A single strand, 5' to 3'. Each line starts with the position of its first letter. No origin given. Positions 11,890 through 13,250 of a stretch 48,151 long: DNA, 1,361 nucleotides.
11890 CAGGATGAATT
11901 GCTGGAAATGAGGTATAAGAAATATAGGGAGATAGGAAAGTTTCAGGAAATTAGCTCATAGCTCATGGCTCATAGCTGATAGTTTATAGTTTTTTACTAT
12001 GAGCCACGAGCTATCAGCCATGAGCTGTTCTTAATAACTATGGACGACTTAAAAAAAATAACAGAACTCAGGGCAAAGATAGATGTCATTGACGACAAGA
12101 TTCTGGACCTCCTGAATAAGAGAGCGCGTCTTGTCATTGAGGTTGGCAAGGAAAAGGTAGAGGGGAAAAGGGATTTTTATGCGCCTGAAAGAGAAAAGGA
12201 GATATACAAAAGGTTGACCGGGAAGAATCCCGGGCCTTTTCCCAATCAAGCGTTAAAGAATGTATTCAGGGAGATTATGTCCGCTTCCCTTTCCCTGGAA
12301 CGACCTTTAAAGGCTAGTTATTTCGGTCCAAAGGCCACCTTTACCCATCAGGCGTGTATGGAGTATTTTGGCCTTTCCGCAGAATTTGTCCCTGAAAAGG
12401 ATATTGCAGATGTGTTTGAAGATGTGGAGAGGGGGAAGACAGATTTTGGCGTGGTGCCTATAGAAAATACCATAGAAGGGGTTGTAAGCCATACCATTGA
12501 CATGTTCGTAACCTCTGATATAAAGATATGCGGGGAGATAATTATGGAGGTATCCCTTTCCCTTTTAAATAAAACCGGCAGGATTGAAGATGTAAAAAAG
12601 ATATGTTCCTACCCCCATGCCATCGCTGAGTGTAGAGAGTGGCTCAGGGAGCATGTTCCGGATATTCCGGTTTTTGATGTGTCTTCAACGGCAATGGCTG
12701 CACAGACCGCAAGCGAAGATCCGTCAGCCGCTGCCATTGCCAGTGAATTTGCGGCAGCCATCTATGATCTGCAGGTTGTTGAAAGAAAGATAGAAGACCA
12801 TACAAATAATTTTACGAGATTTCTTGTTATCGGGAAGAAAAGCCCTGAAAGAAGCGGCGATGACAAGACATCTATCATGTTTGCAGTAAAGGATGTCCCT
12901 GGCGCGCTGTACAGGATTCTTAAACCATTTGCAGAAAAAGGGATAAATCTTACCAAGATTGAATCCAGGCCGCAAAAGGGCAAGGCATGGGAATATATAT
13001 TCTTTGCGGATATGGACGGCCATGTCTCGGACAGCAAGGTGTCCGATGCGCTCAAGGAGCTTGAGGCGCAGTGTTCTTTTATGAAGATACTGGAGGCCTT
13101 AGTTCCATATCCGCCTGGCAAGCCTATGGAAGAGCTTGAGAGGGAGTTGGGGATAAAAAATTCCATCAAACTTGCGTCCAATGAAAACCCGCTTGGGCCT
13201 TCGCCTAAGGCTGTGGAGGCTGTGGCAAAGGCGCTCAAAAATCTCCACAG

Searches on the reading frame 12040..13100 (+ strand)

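Call 81: search_protein_families(library=pfam, proteins=[window:12040-13100:+], max_evalue=0.00001)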
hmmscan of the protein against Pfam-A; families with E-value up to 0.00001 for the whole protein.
window:12040-13100:+ (353 aa): 3 families
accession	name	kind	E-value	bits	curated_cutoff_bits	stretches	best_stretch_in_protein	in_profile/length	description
PF00800.23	PDT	-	1.7e-62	210.9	25.2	1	93-268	2-180/181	Prephenate dehydratase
PF01817.26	CM_2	-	1e-22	80.5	27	1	10-87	1-79/80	Chorismate mutase type II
PF01842.31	ACT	-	1.1e-12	47.9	27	1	278-342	2-65/66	ACT domain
